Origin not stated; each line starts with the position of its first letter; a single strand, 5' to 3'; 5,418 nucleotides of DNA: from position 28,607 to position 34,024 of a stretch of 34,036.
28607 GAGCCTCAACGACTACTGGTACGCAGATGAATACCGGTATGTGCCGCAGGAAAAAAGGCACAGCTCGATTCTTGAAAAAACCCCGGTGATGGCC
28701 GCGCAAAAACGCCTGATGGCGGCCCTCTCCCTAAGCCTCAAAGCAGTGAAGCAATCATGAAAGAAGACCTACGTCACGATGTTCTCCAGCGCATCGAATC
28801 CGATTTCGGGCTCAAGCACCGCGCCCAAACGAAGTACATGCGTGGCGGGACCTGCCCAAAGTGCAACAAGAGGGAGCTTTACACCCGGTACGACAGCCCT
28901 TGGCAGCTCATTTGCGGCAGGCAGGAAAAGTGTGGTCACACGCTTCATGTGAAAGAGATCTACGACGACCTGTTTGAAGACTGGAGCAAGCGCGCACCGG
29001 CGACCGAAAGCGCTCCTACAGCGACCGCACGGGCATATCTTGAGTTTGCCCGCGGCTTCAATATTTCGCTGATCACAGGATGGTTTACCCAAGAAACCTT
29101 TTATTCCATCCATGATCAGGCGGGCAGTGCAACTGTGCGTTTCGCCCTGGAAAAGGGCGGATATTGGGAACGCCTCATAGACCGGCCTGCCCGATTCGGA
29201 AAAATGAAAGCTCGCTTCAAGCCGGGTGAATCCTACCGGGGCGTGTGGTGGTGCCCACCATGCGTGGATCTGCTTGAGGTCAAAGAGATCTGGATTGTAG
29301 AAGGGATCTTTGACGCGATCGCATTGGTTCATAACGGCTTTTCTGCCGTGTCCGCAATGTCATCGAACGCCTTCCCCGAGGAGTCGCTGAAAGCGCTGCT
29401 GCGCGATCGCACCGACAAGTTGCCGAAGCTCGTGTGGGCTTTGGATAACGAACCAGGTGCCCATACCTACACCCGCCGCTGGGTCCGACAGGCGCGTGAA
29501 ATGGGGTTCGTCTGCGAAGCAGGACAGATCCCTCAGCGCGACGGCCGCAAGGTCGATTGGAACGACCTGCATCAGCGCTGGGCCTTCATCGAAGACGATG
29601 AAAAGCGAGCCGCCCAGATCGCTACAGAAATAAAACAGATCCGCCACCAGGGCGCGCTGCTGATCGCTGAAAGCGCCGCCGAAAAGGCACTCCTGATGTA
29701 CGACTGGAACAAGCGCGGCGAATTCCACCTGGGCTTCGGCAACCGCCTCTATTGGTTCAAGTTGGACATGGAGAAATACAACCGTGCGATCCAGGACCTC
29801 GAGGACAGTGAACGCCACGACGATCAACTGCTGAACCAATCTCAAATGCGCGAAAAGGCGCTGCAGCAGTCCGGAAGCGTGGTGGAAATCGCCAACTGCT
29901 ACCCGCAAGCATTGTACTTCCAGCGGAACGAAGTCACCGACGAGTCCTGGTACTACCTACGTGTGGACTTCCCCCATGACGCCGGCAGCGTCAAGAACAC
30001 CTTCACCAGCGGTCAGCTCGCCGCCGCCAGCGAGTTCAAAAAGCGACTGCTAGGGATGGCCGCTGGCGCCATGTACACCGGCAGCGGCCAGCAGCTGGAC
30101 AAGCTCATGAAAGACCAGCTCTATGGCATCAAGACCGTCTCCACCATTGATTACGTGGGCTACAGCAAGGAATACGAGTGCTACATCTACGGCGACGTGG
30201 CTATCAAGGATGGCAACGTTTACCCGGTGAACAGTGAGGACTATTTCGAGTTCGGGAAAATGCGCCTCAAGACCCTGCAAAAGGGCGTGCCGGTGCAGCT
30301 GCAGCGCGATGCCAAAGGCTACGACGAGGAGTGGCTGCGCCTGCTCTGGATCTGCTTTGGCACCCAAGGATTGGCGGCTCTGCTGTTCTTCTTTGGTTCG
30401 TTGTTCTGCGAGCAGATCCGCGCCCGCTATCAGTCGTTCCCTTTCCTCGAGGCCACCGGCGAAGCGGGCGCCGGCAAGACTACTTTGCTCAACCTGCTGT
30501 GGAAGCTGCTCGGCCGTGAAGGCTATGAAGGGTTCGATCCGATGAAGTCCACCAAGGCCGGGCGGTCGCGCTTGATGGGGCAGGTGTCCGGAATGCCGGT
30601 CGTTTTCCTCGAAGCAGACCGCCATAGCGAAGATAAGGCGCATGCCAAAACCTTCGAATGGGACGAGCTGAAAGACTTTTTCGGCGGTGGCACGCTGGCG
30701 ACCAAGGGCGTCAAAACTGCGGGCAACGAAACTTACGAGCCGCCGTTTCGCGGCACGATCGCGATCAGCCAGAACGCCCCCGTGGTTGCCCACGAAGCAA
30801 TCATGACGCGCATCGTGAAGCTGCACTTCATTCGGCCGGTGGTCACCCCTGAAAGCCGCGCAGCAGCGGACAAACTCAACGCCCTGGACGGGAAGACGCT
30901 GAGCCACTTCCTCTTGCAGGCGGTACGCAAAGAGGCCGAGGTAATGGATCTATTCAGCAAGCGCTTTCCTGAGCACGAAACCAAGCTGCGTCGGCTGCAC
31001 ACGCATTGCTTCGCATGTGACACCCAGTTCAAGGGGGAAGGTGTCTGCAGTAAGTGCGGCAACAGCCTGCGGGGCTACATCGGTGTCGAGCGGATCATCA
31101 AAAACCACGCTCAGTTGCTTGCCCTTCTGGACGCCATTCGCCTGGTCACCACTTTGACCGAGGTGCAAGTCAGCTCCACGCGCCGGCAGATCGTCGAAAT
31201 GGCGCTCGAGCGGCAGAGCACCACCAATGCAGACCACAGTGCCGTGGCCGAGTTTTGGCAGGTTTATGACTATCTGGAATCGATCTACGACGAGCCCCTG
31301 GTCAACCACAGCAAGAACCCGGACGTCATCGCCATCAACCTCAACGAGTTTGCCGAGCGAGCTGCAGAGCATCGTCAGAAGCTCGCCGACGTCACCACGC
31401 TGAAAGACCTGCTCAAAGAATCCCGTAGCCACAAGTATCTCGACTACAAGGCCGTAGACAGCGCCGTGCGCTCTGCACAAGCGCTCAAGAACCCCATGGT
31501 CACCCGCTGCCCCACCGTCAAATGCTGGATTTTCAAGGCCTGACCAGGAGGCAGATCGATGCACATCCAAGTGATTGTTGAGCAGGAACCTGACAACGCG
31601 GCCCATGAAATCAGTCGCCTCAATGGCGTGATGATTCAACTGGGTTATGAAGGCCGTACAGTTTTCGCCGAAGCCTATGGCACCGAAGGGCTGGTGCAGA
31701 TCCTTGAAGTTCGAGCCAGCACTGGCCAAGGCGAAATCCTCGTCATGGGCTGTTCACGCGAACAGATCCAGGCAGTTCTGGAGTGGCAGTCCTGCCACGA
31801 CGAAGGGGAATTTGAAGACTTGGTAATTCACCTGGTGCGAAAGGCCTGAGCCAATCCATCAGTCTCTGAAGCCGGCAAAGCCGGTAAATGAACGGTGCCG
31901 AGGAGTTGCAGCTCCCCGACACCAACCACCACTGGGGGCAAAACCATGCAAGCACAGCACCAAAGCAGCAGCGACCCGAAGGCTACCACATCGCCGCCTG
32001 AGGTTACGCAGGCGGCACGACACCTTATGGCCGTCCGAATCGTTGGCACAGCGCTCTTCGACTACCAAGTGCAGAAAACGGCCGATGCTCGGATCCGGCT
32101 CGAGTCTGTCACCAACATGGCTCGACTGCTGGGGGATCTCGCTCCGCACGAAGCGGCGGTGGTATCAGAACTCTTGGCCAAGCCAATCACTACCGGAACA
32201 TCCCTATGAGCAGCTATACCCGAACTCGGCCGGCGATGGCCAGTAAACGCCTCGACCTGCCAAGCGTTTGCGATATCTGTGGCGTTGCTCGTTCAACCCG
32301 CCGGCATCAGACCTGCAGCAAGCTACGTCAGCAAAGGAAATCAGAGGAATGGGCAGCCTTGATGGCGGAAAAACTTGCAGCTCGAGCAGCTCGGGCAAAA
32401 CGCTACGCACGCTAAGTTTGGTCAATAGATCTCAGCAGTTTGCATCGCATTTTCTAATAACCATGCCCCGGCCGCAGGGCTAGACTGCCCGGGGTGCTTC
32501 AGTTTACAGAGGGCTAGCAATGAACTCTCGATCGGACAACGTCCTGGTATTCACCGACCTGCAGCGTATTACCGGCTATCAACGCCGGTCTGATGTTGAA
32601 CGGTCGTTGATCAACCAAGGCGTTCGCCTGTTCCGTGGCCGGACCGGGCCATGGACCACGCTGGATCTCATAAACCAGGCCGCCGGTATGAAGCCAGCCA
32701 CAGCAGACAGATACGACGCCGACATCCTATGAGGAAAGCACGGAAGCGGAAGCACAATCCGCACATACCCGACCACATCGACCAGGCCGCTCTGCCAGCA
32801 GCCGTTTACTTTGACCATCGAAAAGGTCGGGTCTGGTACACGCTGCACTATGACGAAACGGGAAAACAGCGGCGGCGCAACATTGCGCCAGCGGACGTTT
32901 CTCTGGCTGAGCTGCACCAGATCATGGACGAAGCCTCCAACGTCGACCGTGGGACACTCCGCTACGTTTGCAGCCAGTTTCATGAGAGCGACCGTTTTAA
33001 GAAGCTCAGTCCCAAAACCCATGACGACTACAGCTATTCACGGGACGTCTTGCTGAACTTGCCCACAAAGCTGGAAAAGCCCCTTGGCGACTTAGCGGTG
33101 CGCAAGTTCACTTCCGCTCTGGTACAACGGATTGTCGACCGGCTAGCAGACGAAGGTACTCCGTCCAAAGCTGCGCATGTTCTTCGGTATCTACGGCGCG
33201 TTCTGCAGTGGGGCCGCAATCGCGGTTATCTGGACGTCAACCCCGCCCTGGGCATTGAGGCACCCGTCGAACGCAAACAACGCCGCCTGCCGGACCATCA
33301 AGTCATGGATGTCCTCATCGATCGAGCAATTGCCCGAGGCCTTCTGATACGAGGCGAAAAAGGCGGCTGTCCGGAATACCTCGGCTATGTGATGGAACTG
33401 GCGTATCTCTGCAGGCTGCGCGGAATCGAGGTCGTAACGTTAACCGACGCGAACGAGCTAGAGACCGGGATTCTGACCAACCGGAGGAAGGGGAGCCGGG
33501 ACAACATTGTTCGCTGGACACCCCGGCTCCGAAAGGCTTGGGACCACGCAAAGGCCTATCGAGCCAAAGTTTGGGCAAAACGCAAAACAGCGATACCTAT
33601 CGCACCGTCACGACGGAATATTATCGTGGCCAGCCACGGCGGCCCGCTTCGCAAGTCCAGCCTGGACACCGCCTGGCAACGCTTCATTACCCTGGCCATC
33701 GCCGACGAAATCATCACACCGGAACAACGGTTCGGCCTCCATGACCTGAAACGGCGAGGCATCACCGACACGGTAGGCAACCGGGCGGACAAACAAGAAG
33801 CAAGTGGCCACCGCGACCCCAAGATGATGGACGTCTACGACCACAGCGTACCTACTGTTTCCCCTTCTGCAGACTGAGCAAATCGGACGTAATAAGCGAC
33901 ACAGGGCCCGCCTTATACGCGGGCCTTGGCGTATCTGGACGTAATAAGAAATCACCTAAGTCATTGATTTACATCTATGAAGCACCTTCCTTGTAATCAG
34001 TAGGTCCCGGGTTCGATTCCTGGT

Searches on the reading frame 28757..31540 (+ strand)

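Call 68: search_protein_families(library=pfam, proteins=[window:28757-31540:+], max_evalue=0.001)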
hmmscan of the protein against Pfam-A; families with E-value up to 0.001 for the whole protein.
window:28757-31540:+ (928 aa): 1 family
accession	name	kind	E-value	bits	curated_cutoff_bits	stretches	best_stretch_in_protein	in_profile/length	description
PF13155.12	Toprim_2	-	2.9e-09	37.6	22.1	1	179-271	1-87/88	Toprim-like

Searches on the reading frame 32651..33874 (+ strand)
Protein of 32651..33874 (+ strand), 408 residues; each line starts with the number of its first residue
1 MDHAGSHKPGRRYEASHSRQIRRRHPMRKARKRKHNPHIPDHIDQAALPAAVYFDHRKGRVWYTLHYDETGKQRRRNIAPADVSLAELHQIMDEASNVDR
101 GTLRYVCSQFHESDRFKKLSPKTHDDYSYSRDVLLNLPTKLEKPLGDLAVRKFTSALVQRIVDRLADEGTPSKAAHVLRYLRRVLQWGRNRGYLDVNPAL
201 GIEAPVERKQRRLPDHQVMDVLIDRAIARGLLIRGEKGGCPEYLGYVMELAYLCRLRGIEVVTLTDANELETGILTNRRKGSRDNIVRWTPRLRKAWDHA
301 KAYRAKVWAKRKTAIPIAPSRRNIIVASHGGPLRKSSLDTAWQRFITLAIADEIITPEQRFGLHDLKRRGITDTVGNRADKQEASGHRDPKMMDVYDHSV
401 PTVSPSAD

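Call 68: search_protein_families(library=pfam, proteins=[window:32651-33874:+], max_evalue=0.001)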
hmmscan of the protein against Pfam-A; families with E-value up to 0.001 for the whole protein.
window:32651-33874:+ (408 aa): 1 family
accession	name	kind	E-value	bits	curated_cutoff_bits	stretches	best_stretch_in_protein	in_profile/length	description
PF22022.2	Phage_int_M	-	1.1e-05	26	27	1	128-199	19-90/96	Phage integrase central domain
